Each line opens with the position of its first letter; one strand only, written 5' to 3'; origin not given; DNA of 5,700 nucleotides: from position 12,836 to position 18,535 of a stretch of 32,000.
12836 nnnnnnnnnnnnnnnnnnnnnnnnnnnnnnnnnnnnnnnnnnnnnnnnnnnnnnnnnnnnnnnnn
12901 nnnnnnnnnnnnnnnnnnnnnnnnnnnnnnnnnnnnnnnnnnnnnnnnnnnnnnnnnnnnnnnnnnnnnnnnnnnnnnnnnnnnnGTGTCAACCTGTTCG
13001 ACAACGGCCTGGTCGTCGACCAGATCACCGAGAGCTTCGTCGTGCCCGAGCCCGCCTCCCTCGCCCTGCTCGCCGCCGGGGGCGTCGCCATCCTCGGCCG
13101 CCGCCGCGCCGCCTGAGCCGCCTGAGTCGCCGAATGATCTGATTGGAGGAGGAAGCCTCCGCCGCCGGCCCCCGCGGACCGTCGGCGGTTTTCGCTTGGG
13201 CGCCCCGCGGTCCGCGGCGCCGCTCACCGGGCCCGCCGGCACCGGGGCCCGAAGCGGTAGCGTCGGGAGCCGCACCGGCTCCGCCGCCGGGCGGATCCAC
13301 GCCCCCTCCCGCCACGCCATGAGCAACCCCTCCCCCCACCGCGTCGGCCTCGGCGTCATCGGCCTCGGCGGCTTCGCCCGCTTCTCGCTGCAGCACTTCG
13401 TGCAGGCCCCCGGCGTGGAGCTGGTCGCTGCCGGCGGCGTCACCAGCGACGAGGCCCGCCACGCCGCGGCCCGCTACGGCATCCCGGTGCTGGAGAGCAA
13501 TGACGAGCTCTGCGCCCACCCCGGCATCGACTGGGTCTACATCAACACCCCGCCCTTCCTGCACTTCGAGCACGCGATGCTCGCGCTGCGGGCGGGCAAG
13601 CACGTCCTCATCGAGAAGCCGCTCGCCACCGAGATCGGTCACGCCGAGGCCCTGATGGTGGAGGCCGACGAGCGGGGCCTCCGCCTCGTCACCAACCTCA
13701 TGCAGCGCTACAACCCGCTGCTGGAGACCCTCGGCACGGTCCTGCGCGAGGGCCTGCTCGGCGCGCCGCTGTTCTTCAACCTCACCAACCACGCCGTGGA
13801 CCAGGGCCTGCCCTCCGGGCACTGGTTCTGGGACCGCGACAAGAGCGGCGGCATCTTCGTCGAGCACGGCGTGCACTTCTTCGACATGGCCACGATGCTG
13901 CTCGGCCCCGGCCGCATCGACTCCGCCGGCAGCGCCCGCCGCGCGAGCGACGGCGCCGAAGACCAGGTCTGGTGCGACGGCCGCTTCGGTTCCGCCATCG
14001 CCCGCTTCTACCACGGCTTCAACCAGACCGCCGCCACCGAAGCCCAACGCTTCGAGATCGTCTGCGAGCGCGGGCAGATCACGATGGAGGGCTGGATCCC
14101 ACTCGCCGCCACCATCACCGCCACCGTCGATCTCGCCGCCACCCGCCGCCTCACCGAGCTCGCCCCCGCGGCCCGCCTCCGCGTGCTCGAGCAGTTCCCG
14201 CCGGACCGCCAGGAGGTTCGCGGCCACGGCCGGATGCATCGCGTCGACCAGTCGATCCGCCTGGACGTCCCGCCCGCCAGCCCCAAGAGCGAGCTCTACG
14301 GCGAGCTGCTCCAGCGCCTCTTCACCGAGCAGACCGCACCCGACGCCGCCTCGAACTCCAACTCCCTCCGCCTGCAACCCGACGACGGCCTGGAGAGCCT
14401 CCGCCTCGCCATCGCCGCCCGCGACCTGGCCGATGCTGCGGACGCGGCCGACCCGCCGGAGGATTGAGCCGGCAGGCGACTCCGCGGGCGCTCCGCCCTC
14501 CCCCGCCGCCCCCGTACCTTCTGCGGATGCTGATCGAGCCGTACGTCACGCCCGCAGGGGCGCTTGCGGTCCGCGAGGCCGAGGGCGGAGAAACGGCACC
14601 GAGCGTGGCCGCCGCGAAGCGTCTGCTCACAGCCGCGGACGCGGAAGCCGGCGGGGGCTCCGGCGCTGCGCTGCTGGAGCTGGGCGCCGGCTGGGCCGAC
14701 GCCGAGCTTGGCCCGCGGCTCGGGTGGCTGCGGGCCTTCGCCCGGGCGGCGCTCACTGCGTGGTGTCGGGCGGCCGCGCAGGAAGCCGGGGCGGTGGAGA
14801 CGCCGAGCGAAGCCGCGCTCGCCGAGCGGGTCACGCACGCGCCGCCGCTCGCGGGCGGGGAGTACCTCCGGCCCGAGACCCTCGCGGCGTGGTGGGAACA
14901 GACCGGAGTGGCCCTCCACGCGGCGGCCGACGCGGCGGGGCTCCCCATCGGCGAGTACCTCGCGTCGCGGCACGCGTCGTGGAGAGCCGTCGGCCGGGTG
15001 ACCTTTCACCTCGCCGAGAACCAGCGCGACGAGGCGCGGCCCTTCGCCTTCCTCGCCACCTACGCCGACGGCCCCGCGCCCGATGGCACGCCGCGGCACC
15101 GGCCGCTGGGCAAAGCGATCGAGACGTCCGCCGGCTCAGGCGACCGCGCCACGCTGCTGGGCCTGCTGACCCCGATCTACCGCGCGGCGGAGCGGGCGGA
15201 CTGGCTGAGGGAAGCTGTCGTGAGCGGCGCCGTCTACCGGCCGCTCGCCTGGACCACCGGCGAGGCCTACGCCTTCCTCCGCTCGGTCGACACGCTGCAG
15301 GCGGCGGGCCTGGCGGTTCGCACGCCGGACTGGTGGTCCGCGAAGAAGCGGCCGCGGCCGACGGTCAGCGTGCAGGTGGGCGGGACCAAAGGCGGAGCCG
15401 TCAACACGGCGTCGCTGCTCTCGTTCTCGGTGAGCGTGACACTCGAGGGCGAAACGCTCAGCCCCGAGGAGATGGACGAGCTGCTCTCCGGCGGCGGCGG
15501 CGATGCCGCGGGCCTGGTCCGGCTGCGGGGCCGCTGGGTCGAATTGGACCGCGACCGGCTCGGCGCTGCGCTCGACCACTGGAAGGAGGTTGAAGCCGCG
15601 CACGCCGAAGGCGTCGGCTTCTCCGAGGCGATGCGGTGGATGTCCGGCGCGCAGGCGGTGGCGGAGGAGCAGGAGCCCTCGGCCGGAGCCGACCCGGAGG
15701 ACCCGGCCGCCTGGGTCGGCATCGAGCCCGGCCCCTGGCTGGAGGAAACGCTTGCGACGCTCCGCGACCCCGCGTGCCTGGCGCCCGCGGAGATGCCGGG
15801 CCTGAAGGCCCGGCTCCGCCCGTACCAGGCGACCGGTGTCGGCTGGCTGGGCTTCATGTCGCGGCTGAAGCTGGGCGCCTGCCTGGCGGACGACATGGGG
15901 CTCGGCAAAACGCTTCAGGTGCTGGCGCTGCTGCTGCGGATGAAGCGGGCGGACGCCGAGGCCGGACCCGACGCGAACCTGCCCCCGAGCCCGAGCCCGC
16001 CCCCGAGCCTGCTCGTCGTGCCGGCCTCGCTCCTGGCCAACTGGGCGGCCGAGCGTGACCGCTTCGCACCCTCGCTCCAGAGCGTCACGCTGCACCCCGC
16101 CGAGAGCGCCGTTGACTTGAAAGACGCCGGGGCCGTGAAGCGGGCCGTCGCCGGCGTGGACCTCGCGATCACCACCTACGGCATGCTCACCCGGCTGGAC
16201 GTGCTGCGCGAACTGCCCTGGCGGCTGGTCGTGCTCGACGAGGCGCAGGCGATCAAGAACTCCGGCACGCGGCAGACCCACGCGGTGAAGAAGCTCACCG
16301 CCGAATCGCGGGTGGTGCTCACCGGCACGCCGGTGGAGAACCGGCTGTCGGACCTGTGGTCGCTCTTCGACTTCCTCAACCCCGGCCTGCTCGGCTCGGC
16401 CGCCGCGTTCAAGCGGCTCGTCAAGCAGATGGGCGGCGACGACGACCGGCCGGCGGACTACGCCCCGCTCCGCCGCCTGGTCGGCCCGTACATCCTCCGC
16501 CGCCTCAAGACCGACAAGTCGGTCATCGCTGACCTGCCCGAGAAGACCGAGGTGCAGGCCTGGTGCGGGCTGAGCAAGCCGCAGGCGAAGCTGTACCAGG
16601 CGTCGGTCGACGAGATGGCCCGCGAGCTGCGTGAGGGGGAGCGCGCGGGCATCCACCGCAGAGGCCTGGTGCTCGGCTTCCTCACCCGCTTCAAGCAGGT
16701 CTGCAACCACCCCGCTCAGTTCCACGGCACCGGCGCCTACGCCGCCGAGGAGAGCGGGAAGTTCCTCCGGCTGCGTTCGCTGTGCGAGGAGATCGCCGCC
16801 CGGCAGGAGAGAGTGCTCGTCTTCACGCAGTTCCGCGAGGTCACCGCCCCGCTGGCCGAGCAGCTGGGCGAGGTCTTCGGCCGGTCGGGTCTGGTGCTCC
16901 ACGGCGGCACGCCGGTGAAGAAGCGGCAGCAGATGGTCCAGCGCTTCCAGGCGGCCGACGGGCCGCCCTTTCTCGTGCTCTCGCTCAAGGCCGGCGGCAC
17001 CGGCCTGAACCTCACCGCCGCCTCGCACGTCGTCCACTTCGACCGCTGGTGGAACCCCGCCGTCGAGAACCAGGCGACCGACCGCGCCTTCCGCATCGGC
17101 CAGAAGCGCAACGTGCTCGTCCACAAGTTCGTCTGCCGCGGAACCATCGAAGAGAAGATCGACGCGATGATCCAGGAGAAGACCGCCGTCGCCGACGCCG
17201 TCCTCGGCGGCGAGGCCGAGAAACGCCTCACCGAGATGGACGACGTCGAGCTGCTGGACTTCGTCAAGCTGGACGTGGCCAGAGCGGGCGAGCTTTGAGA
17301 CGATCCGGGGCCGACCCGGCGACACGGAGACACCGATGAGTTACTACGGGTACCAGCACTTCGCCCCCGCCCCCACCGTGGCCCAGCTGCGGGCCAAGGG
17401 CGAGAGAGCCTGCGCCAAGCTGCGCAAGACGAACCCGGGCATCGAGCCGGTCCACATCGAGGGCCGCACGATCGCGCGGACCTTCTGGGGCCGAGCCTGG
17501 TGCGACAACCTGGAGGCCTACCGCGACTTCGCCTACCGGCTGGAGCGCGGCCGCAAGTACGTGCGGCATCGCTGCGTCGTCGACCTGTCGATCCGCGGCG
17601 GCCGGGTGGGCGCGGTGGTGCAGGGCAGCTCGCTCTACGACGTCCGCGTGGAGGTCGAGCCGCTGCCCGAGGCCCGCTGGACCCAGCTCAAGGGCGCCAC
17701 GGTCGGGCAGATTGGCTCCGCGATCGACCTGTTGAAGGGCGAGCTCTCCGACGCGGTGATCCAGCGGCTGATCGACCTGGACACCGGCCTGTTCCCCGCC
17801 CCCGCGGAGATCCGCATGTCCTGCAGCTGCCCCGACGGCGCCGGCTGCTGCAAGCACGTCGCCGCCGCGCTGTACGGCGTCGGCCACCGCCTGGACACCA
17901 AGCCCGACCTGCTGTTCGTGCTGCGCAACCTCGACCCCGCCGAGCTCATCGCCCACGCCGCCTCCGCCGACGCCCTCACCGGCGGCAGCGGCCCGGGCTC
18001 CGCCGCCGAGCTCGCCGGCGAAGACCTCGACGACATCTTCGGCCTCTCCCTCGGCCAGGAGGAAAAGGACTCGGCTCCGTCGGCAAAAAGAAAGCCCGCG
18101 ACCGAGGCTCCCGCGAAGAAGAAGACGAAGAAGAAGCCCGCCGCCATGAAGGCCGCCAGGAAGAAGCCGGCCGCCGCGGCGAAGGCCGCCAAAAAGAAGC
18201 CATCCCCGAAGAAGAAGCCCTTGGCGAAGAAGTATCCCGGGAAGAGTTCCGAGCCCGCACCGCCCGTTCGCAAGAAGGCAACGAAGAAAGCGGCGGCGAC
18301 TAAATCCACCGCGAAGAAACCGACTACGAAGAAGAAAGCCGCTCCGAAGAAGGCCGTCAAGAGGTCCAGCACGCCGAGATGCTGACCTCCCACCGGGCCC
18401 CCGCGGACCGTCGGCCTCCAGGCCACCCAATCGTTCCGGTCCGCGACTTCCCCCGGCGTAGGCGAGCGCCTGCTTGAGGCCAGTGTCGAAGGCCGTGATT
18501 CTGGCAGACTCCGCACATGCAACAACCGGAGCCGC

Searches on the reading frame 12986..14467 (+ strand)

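Call 12: search_protein_families(library=pfam, proteins=[window:12986-14467:+], max_evalue=0.01)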
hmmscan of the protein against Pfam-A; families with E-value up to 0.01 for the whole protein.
window:12986-14467:+ (493 aa): 3 families
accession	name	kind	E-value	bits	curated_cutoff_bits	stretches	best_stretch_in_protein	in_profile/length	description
PF01408.29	GFO_IDH_MocA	-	3.1e-25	89.6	24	1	122-236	3-118/120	Oxidoreductase family, NAD-binding Rossmann fold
PF22725.1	GFO_IDH_MocA_C3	-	9.4e-14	51.9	27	1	249-365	4-123/124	GFO/IDH/MocA C-terminal domain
PF02894.22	GFO_IDH_MocA_C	-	1.6e-08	35.1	22.9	1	255-370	6-132/218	Oxidoreductase family, C-terminal alpha/beta domain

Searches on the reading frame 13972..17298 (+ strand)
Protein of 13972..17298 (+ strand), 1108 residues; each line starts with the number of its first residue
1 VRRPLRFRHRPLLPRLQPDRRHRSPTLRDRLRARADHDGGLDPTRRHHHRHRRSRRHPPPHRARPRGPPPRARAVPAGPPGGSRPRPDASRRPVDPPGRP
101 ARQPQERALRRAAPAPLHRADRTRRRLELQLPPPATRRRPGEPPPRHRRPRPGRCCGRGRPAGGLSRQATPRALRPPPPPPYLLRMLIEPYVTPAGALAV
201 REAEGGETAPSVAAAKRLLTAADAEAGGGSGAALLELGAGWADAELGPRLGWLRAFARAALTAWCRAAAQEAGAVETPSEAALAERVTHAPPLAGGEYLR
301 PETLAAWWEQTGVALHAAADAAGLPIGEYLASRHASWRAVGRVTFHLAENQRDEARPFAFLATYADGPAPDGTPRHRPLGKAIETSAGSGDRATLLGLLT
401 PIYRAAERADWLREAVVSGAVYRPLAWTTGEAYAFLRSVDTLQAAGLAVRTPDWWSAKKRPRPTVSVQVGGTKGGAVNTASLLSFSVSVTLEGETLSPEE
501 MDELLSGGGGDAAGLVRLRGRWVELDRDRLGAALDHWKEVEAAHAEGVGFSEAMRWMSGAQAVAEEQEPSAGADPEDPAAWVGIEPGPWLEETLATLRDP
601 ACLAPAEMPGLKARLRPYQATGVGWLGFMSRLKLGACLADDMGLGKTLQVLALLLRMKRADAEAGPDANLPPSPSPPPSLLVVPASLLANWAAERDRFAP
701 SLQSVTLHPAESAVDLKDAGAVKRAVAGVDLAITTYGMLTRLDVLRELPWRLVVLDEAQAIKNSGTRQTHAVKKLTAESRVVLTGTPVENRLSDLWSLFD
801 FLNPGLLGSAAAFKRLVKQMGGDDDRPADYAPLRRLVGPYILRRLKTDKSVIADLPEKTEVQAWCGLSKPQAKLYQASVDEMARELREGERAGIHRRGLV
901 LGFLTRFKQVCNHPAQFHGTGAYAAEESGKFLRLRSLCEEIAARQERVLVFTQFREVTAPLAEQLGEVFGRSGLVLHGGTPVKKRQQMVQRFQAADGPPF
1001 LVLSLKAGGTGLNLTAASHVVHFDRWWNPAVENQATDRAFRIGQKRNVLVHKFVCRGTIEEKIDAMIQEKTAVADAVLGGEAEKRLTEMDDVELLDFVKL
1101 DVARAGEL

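Call 11: search_protein_families(library=pfam, proteins=[window:13972-17298:+], max_evalue=0.01)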
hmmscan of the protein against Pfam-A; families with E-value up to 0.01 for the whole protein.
window:13972-17298:+ (1108 aa): 4 families
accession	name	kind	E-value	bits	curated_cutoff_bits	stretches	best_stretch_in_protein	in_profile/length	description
PF00176.29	SNF2-rel_dom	-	3.6e-59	200.7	24.9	1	618-915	1-289/290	SNF2-related domain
PF12419.13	DUF3670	-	1.8e-30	105.8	27.6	1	422-555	3-133/136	SNF2 Helicase protein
PF00271.37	Helicase_C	-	4e-20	72.5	23.5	1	935-1043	4-110/110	Helicase conserved C-terminal domain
PF00270.35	DEAD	-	0.00039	20.6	26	1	641-788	22-161/167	DEAD/DEAH box helicase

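Call 58: search_protein_families(library=padloc, proteins=[window:13972-17298:+], max_evalue=0.001)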
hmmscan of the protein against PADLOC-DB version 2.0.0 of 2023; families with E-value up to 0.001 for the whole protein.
window:13972-17298:+ (1108 aa): 32 families (the best 25 are shown)
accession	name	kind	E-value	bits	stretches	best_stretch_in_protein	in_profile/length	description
PDLC02842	DpdE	-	2.2e-113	378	1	606-1093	692-1166/1176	DpdE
PDLC00633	ZorD1|ZorD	-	1.9e-112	375.1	1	607-1078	436-885/908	"SWI2/SNF2 helicase, Mrr-like nuclease"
PDLC00632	ZorD1|ZorD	-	4.9e-104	347.2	1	611-1093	590-1095/1101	"SWI2/SNF2 helicase, Mrr-like nuclease"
PDLC02845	DpdE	-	3.4e-99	331.2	1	611-1090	840-1285/1293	DpdE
PDLC00629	ZorD1|ZorD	-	3.6e-98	327.7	1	608-1052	475-923/1012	"SWI2/SNF2 helicase, Mrr-like nuclease"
PDLC00631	ZorD1|ZorD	-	8.1e-96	319.9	1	613-1078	440-910/1071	"SWI2/SNF2 helicase, Mrr-like nuclease"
PDLC02850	DpdE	-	4.7e-93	310.9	1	590-1101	783-1266/1282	DpdE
PDLC00634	ZorD1|ZorD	-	9.2e-92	306.5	1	604-1051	484-934/1208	"SWI2/SNF2 helicase, Mrr-like nuclease"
PDLC02849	DpdE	-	9.9e-92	306.5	1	606-1083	392-837/857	DpdE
PDLC02851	DpdE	-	1.1e-71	239.9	1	449-1083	450-1040/1055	DpdE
PDLC02854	DpdE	-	3e-71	238.6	1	613-1079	578-1063/1083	DpdE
PDLC00627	ZorD1|ZorD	-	1.5e-68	229.7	2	730-1082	608-993/1006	"SWI2/SNF2 helicase, Mrr-like nuclease"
PDLC00628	ZorD1|ZorD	-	1.2e-65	220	1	607-1053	504-942/1171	"SWI2/SNF2 helicase, Mrr-like nuclease"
PDLC02848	DpdE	-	1e-53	180.5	1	590-955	335-673/856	DpdE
PDLC00630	ZorD1|ZorD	-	1.3e-43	147.6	1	730-1078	269-647/817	"SWI2/SNF2 helicase, Mrr-like nuclease"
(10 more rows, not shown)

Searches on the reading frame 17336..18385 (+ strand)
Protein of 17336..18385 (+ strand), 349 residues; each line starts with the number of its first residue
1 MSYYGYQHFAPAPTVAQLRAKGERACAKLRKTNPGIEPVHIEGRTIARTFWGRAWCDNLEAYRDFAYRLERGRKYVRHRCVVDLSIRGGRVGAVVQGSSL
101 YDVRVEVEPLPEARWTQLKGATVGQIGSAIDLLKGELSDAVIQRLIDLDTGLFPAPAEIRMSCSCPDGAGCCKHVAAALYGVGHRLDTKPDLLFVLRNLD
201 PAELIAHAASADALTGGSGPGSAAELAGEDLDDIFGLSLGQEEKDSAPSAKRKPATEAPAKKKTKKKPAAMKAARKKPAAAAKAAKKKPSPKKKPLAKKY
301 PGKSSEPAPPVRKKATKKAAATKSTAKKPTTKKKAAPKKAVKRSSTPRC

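Call 11: search_protein_families(library=pfam, proteins=[window:17336-18385:+], max_evalue=0.01)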
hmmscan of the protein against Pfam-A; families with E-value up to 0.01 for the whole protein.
window:17336-18385:+ (349 aa): 1 family
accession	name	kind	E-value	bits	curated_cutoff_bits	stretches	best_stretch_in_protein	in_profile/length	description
PF04434.22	SWIM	-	8.6e-05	22.4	19.6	1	162-180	14-35/38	SWIM zinc finger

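Call 58: search_protein_families(library=padloc, proteins=[window:17336-18385:+], max_evalue=0.001)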
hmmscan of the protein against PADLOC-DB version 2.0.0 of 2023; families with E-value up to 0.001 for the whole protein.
window:17336-18385:+ (349 aa): 0 families
